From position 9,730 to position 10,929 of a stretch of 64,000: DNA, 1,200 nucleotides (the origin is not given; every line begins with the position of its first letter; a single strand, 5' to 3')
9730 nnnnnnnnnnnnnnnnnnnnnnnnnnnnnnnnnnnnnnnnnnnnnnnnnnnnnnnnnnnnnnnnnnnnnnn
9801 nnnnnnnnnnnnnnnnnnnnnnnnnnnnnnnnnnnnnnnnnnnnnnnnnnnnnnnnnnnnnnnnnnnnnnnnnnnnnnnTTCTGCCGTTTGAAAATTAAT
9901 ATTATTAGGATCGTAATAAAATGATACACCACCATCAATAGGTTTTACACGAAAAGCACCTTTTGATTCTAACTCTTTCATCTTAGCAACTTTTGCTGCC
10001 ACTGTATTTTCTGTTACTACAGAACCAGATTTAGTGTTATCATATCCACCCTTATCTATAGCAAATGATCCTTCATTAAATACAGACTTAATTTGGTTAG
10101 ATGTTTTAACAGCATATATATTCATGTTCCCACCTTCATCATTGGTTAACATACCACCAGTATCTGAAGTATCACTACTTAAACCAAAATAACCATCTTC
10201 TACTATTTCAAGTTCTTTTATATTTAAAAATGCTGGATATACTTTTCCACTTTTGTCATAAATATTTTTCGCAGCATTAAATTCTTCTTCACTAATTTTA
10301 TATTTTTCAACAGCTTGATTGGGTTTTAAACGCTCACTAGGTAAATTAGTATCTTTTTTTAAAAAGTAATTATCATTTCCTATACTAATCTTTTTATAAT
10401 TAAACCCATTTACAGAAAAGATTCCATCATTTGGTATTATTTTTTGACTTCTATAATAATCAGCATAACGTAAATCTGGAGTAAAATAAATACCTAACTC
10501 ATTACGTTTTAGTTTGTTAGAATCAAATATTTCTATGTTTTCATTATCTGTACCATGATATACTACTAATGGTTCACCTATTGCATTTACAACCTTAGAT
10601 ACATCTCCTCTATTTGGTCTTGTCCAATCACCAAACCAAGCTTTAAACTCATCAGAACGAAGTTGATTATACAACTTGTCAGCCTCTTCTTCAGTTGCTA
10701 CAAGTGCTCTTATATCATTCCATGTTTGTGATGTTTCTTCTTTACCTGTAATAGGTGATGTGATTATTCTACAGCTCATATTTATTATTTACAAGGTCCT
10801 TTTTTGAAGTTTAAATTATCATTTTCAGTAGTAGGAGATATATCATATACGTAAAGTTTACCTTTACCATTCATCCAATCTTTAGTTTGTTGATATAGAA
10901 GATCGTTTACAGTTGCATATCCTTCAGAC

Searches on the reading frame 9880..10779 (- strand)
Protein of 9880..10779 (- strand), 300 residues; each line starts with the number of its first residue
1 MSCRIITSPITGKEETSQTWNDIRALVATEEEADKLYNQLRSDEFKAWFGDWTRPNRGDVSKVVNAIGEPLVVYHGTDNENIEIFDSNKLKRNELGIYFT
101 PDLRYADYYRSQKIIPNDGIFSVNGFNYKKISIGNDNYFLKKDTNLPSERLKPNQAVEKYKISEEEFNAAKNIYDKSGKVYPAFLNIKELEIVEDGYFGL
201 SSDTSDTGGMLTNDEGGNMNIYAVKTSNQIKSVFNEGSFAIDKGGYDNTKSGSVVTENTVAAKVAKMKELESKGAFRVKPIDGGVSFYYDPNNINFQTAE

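Call 3: search_protein_families(library=pfam, proteins=[window:9880-10779:-], max_evalue=1)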
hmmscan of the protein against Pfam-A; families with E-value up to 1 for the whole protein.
window:9880-10779:- (300 aa): 2 families
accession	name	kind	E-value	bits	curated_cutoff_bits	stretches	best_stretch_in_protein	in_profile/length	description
PF18760.7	ART-PolyVal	-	7.7e-15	56.3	31.2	1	67-111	3-46/140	ADP-Ribosyltransferase in polyvalent proteins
PF06627.17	DUF1153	-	0.0025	18.3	23.5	1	151-179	47-75/87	Protein of unknown function (DUF1153)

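Call 4: search_protein_families(library=phrogs, proteins=[window:9880-10779:-], max_evalue=0.01)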
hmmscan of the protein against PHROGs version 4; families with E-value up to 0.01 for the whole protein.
window:9880-10779:- (300 aa): 2 families
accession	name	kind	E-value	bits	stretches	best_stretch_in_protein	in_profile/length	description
phrog_30335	-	unknown function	9.5e-09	33.8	1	35-113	1851-1926/2900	-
phrog_21376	-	unknown function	3.4e-07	29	1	35-253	521-695/1664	-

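Call 7: search_dna_similar(query=window:9880-10779:-, collection=phages, mode=protein, max_rows=40)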
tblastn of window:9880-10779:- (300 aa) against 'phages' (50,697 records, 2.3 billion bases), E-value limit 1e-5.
Records with a match: 12; places in all: 12; records where one place covers at least 80% of the query: 0.
Best place of each record, by identity: <60% 12.
By first word of the organism name: uncultured 7; Pasteurella 1; Tunturiibacter 1; Shewanella 1; Pseudoalteromonas 1; crAssphage 1.
By host as written in the record: - 8; Pasteurella multocida Past22 1; Tunturiibacter psychrotolerans X4BP1 1; Shewanella 1; Pseudoalteromonas sp. Y7 1.
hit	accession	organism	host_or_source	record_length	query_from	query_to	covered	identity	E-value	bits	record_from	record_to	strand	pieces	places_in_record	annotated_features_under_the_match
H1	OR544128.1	Pasteurella phage Pmp11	Pasteurella multocida Past22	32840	10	120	37%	36.6%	2e-8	61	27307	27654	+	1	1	similar to hypothetical protein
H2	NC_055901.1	uncultured phage cr130_1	Rhesus macaque feces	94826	39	112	25%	40.7%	1e-7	59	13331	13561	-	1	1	hypothetical protein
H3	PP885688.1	Tunturiibacter phage Tunturi_5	Tunturiibacter psychrotolerans X4BP1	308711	40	109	23%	42.1%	3e-6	54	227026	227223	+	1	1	MutT/NUDIX hydrolase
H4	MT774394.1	uncultured phage cr271_1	pig feces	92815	33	112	27%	36.3%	1e-6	56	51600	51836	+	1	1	hypothetical protein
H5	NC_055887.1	uncultured phage cr271_1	pig feces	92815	33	112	27%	36.3%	1e-6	56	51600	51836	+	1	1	hypothetical protein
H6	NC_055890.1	uncultured phage cr56_1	human feces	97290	39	100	21%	46.4%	2e-7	58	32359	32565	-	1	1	hypothetical protein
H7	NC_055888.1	uncultured phage cr52_1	human feces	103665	39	100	21%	46.4%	2e-7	58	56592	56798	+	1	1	hypothetical protein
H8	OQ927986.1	Shewanella phage vB_SbaS_Y11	Shewanella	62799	39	109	24%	38.7%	2e-6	55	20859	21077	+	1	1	methyltransferase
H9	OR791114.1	Pseudoalteromonas phage vB_PalP_Y7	Pseudoalteromonas sp. Y7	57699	39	109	24%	38.7%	3e-6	54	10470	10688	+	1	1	DarB-like antirestriction protein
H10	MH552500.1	crAssphage sp. isolate ctcc615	mouse tissue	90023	34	93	20%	45.0%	9e-6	53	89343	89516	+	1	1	putative RNAP associated protein fused to zincin protease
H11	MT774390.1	uncultured phage cr85_1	human feces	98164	33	80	16%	50.0%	1e-5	53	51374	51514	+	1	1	putative RNA-polymerase subunit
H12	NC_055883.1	uncultured phage cr85_1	human feces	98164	33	80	16%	50.0%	1e-5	53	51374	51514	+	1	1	putative RNA-polymerase subunit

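Call 11: find_homologous_proteins(query=window:9880-10779:-, max_evalue=0.001)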
Query window:9880-10779:- (300 aa): 15 proteins with E <= 0.001 among 693 candidates.
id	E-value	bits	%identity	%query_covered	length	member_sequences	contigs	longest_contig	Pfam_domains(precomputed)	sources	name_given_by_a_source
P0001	5.7e-196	668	100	100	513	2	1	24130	PF18760.8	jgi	-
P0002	5.8e-39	152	58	40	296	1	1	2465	PF18760.8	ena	-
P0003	5.3e-35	139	62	34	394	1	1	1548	PF18760.8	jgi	-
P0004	1.0e-14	73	48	21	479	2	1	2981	PF18760.8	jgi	jgi:hypothetical protein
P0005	6.3e-10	57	45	28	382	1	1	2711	PF18760.8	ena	-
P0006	1.0e-8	53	42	25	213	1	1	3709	PF18760.8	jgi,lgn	jgi:hypothetical protein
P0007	3.8e-8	51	49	23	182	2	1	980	PF18760.8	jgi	jgi:hypothetical protein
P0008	1.2e-7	50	46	26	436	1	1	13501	PF18760.8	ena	-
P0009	1.4e-7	49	45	28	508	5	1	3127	PF18760.8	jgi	jgi:hypothetical protein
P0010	9.2e-7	47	53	20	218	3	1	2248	PF18760.8,PF18812.7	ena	-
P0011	1.7e-6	46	44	27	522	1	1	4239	PF18760.8,PF18812.7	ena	-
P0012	2.2e-6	45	27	74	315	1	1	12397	PF18760.8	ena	-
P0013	7.2e-5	40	28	65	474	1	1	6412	PF18760.8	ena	-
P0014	3.2e-4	38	54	18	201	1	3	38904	PF18760.8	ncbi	-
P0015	6.0e-4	37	38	27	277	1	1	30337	PF18760.8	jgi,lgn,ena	-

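Call 21: search_protein_representatives(protein=window:9970-10779:-)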
Query: 270 residues. Proteins with E-value up to 0.001 (for the whole library): 2656; up to 1e-10: 291; up to 1e-30: 8. The best 150 are listed.
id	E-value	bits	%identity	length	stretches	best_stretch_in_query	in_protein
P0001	1.8e-175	598.0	100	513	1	1-270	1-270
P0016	3.7e-42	161.1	43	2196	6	36-112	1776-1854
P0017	8.6e-40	153.3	45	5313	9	40-110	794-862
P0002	1.1e-39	152.9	49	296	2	58-177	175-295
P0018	4.4e-39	151.0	42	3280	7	36-92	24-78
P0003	4.4e-35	137.9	49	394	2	1-105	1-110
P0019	3.0e-31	125.3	42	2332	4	19-119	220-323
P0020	4.2e-31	124.9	48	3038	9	38-111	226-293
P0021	1.1e-30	123.4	49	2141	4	36-100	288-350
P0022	6.3e-30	121.0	45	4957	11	34-89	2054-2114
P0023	1.8e-29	119.5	46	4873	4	35-101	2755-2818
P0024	1.8e-29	119.5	40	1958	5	35-113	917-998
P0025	2.1e-29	119.3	45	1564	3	36-107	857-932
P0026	9.9e-29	117.1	42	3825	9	39-112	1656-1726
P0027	1.7e-28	116.3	44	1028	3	36-109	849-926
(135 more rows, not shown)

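Call 33: search_solved_structures(query=A2, max_evalue=10, show_alignments=3)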
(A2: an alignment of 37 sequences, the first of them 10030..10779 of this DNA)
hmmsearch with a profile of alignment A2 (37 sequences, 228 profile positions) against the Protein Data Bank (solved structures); distinct sequences matched with E-value up to 10: 2.
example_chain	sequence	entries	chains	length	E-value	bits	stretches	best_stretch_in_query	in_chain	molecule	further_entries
6vr4_A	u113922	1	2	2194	1.3e-08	38.6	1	1-150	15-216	DNA-dependent RNA polymerase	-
1dtp_A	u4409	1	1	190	0.17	15.3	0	73-115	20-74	DIPHTHERIA TOXIN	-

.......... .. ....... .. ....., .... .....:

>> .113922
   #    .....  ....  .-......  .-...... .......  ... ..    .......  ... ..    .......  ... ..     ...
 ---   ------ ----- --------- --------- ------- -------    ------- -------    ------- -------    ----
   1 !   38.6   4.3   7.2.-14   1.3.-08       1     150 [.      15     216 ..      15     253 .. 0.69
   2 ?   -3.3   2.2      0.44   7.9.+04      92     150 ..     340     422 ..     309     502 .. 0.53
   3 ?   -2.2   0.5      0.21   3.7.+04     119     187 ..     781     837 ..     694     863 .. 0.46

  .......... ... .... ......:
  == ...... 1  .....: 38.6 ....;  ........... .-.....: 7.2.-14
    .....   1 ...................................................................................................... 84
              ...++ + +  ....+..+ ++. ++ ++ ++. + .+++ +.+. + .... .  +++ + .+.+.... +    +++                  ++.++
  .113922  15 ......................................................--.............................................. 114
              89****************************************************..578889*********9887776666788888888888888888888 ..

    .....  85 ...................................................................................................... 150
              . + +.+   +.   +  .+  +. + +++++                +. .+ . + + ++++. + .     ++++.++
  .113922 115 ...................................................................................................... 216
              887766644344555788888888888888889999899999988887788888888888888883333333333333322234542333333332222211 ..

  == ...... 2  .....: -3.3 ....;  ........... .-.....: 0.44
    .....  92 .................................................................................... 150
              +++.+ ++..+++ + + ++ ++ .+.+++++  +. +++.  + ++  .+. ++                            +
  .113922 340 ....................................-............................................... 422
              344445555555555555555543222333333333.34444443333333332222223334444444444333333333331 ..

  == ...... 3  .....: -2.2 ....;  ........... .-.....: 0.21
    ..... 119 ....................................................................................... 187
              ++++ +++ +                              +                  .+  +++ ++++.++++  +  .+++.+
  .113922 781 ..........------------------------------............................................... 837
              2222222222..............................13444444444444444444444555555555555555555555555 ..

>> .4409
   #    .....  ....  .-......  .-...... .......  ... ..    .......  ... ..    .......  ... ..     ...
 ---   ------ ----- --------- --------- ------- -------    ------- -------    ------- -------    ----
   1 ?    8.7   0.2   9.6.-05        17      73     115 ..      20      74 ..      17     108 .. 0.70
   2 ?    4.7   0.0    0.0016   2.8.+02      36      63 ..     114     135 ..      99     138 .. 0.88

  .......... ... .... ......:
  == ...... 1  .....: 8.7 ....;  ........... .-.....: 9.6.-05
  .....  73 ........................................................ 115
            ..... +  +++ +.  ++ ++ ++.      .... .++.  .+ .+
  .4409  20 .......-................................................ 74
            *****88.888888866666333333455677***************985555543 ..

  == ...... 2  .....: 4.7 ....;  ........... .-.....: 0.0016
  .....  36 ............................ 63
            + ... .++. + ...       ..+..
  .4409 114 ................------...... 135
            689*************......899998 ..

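Call 39: predict_structure(alignment_id=A2)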
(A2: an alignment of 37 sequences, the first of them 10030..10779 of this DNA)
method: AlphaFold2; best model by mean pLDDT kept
length: 250 residues; sequences in the alignment: 37
mean_pLDDT: 81.7   pTM: 0.75
mean pLDDT of the five models: 81.7, 75.7, 74.4, 74.1, 74.0
residues with pLDDT >= 90: 99; 70-90: 100; 50-70: 35; < 50: 16
segments of 3 or more residues with pLDDT < 50: 197-204, 244-250
pLDDT, mean of each block of 10 residues (from residue 1): 88 96 96 96 95 88 95 91 76 74 88 62 80 88 78 84 90 84 94 62 52 60 90 88 48
secondary structure, 60 per line:
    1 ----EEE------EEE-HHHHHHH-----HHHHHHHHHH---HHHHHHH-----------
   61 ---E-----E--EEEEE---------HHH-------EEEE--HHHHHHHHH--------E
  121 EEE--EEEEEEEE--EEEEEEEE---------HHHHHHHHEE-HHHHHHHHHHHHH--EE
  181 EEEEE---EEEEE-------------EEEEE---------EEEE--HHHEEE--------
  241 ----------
elements in order: E5-7 E14-16 H18-24 H30-39 H43-49 E73-77 E97-100 H103-111 E120-123 E126-133 E136-143 H153-160 H164-176 E179-185 E189-193 E207-211 E221-224 E230-232

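Call 98: get_annotated_region(hit=H2, flank=9000)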
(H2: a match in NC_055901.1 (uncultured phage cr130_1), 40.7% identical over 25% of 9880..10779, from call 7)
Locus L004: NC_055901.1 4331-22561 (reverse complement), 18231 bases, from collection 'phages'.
description: CrAssphage cr130_1, complete genome.
organism: uncultured phage cr130_1 (NCBI taxid 2772092)
taxonomy: Viruses; Duplodnaviria; Heunggongvirae; Uroviricota; Caudoviricetes; Crassvirales; Suoliviridae; Oafivirinae; Chuhaivirus; Chuhaivirus simiae
host: -; source: Rhesus macaque feces; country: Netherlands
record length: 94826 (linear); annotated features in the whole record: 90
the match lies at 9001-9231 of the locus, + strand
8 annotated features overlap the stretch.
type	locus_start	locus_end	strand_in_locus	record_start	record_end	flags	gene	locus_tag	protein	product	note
CDS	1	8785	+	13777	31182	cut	-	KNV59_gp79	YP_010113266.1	DprA-like DNA recombination-mediator protein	gp_78247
CDS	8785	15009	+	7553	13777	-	-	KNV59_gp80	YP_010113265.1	hypothetical protein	gp_78246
CDS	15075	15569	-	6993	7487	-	-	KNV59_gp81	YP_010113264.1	hypothetical protein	gp_78245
CDS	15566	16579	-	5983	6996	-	-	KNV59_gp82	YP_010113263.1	exonuclease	gp_78244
CDS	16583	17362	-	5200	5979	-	-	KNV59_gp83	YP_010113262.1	ATPase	gp_78243; proteasome (non-ATPase regulatory subunit)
CDS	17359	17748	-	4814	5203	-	-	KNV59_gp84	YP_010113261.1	Holliday junction resolvase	gp_78242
CDS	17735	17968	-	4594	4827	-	-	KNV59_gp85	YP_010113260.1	hypothetical protein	gp_78241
CDS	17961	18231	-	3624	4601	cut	-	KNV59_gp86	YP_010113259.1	DNA primase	gp_78240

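Call 99: get_annotated_region(hit=H10, flank=9000)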
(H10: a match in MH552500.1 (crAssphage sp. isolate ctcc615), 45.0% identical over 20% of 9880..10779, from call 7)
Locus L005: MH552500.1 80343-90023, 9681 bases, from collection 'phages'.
description: MAG: CrAssphage sp. isolate ctcc615, complete genome.
organism: crAssphage sp. isolate ctcc615 (NCBI taxid 2989853)
taxonomy: Viruses; Duplodnaviria; Heunggongvirae; Uroviricota; Caudoviricetes; Crassvirales; Intestiviridae; Obtuvirinae; Wotdevirus; Wotdevirus murinus
host: -; source: mouse tissue; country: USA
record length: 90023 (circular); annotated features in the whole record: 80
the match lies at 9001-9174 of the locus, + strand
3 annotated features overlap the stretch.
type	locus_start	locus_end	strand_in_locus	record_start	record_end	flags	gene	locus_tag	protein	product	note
CDS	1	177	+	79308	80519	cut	-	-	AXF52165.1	hypothetical protein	No HHBLITS hits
CDS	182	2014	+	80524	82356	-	-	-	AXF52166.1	membrane protein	-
CDS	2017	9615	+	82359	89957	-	-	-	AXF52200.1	putative RNAP associated protein fused to zincin protease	-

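Call 102: search_protein_families(library=pfam, proteins=[L004:8785-9564:+], max_evalue=0.01)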
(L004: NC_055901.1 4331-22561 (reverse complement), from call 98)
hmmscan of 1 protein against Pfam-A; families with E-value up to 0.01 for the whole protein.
L004:8785-9564:+ (260 aa): 2 families
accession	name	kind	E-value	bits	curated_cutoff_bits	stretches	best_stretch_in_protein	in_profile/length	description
PF18760.7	ART-PolyVal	-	7.1e-27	95.3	31.2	1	99-243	1-140/140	ADP-Ribosyltransferase in polyvalent proteins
PF13151.12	DUF3990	-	0.00086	19.5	32.2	1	106-150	2-46/152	Protein of unknown function (DUF3990)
